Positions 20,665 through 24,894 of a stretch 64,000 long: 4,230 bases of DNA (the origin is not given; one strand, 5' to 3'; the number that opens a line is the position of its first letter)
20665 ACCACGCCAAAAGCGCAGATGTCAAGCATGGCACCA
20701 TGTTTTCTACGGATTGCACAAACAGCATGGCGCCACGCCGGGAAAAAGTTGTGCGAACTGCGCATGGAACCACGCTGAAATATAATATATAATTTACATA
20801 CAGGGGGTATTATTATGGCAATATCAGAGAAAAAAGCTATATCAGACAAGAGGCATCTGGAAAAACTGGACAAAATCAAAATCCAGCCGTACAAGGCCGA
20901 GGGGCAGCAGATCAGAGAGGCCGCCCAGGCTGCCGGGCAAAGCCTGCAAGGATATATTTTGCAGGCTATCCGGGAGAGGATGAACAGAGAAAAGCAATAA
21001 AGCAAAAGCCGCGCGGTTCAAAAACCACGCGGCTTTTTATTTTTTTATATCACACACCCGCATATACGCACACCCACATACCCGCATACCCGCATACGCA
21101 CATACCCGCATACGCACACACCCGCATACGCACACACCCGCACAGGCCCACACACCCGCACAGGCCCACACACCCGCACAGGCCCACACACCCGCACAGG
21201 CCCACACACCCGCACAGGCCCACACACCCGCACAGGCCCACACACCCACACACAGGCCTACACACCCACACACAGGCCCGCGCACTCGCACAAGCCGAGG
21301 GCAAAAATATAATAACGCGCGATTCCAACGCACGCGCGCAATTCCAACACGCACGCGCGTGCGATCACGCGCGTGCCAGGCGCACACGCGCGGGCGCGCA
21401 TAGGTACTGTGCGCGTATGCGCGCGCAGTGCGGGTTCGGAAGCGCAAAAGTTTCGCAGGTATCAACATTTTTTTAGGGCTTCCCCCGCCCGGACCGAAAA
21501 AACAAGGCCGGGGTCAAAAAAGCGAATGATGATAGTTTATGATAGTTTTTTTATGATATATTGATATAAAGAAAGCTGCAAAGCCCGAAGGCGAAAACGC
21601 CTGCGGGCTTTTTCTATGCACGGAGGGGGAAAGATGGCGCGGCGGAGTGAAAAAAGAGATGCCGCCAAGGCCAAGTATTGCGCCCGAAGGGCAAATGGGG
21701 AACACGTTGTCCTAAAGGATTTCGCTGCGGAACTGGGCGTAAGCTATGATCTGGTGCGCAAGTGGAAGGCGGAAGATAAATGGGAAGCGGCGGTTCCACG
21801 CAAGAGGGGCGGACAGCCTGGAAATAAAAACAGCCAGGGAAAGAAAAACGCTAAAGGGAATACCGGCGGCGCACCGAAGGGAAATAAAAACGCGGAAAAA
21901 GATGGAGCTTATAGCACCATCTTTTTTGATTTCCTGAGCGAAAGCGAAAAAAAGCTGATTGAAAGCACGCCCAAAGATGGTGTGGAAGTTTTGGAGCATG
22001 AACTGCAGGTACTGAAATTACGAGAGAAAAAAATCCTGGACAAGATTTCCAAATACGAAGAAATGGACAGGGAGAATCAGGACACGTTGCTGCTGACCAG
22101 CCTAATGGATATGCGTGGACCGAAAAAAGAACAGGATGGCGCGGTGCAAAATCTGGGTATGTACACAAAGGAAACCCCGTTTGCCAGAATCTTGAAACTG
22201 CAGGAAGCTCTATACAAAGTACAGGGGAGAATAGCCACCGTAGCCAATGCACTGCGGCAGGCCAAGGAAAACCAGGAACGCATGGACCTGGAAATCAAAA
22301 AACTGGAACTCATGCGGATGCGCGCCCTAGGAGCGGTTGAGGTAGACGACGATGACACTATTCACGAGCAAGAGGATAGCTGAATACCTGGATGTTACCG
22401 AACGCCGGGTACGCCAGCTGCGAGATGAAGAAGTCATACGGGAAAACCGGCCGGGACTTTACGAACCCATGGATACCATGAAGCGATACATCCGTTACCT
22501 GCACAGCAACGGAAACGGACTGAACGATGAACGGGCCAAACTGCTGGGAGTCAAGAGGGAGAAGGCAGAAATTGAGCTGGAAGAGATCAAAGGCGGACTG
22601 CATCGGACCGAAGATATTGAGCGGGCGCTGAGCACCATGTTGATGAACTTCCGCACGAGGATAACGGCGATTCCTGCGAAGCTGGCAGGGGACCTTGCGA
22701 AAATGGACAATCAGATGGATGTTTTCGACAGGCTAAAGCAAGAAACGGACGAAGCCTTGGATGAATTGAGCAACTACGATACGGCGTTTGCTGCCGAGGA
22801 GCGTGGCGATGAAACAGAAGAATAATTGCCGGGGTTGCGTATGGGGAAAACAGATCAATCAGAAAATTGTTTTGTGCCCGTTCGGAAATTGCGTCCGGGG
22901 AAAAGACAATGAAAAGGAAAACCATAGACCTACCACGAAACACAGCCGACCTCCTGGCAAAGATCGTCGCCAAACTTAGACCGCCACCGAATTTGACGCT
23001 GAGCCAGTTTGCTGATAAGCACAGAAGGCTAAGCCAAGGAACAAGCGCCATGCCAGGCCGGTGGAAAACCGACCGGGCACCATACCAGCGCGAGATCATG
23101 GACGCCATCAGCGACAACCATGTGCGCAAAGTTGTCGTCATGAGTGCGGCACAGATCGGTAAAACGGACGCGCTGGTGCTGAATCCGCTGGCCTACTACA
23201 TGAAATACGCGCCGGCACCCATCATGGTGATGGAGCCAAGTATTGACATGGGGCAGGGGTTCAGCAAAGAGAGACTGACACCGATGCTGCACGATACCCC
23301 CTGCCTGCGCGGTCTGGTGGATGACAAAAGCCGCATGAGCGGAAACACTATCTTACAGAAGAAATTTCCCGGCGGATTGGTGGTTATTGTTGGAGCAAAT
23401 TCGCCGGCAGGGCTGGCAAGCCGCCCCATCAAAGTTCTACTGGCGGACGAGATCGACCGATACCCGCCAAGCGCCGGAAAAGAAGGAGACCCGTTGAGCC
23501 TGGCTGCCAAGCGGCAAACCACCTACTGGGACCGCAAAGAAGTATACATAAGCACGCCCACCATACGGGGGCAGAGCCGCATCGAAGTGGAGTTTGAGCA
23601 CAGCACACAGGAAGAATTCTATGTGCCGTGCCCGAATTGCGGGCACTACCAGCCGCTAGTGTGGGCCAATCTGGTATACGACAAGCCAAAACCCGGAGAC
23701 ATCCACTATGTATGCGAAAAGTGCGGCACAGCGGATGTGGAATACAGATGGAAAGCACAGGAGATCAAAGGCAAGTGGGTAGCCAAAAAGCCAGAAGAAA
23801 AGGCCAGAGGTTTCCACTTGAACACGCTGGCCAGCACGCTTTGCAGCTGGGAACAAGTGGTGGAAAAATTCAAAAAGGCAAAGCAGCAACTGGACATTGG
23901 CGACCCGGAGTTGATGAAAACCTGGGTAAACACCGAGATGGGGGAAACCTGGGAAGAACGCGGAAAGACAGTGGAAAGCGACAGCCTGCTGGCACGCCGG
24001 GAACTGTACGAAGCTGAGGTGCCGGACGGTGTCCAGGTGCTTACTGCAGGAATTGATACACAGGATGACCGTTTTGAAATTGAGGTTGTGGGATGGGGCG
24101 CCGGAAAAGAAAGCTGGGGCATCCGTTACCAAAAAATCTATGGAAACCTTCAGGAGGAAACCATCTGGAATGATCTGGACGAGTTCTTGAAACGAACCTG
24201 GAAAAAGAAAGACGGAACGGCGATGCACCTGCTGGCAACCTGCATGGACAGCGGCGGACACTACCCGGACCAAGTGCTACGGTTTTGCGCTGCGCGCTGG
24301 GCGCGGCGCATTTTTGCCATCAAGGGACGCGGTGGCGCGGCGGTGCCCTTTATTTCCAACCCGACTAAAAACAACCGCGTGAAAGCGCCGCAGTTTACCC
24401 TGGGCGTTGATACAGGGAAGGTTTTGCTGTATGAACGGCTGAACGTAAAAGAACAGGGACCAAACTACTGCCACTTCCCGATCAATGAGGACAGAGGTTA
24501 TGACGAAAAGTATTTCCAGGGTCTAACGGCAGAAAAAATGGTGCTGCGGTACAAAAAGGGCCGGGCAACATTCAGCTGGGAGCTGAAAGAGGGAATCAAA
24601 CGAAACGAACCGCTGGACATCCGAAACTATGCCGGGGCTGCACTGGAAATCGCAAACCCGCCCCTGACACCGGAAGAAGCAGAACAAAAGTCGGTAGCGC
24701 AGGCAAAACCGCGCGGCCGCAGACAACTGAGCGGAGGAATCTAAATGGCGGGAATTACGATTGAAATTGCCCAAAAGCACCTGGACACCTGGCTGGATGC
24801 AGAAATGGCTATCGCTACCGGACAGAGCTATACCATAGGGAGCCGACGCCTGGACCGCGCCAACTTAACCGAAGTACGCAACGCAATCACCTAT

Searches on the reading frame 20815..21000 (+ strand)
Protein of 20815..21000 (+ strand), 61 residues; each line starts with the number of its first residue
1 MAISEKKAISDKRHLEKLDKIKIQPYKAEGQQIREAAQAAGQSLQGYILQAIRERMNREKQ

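Call 9: search_protein_families(library=pfam, proteins=[window:20815-21000:+], max_evalue=0.01)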
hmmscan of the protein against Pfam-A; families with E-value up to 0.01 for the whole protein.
window:20815-21000:+ (61 aa): 1 family
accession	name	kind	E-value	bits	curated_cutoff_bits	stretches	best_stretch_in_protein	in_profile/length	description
PF21983.2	NikA-like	-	0.0052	17.3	27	1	27-52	13-38/72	Mobilization protein NikA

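Call 10: search_protein_families(library=phrogs, proteins=[window:20815-21000:+], max_evalue=0.01)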
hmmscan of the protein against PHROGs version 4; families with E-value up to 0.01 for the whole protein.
window:20815-21000:+ (61 aa): 1 family
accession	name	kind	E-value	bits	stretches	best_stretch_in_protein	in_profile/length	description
phrog_13890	-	unknown function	3.5e-06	27.9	1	6-60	5-59/73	-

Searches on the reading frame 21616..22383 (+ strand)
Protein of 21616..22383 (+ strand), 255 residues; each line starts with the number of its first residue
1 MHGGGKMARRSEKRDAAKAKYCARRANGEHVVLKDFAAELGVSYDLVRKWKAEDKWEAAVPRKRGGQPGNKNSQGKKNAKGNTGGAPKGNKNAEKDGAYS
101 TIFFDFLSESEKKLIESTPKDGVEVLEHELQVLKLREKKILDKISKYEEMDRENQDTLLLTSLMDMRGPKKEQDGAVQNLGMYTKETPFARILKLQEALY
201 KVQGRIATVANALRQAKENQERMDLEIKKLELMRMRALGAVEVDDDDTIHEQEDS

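Call 11: search_protein_families(library=pfam, proteins=[window:21616-22383:+], max_evalue=0.001)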
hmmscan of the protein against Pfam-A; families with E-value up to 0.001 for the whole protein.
window:21616-22383:+ (255 aa): 1 family
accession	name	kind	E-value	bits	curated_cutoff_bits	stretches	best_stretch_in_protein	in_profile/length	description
PF10668.15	Phage_terminase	-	2e-10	40.7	22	1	8-58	2-50/67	Phage terminase small subunit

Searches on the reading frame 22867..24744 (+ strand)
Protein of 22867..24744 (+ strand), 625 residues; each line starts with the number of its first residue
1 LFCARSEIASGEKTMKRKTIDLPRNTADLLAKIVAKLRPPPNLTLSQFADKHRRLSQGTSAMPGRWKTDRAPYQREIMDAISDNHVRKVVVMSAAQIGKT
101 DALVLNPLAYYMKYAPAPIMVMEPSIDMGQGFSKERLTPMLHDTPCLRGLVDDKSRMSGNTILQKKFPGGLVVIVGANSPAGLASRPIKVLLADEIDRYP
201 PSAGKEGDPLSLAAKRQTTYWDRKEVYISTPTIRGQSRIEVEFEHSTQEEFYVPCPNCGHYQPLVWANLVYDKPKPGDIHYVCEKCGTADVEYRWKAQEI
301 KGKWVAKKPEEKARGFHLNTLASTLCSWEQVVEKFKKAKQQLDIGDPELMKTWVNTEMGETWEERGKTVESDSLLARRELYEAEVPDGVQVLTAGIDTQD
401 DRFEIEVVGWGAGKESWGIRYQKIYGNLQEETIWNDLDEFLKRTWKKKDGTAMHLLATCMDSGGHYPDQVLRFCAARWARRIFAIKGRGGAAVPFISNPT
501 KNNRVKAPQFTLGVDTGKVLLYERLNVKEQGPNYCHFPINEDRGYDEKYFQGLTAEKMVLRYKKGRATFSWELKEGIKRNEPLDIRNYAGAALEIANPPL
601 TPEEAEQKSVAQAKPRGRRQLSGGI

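Call 11: search_protein_families(library=pfam, proteins=[window:22867-24744:+], max_evalue=0.001)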
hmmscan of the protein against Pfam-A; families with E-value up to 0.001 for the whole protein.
window:22867-24744:+ (625 aa): 2 families
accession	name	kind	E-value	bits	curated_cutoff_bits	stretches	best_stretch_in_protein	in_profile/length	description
PF20454.4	GpA_nuclease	-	7.1e-90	301.6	22.5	1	314-597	2-288/294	Terminase large subunit gpA, endonuclease domain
PF05876.18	GpA_ATPase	-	4.7e-80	269.2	25.6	1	60-304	1-247/247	Phage terminase large subunit gpA, ATPase domain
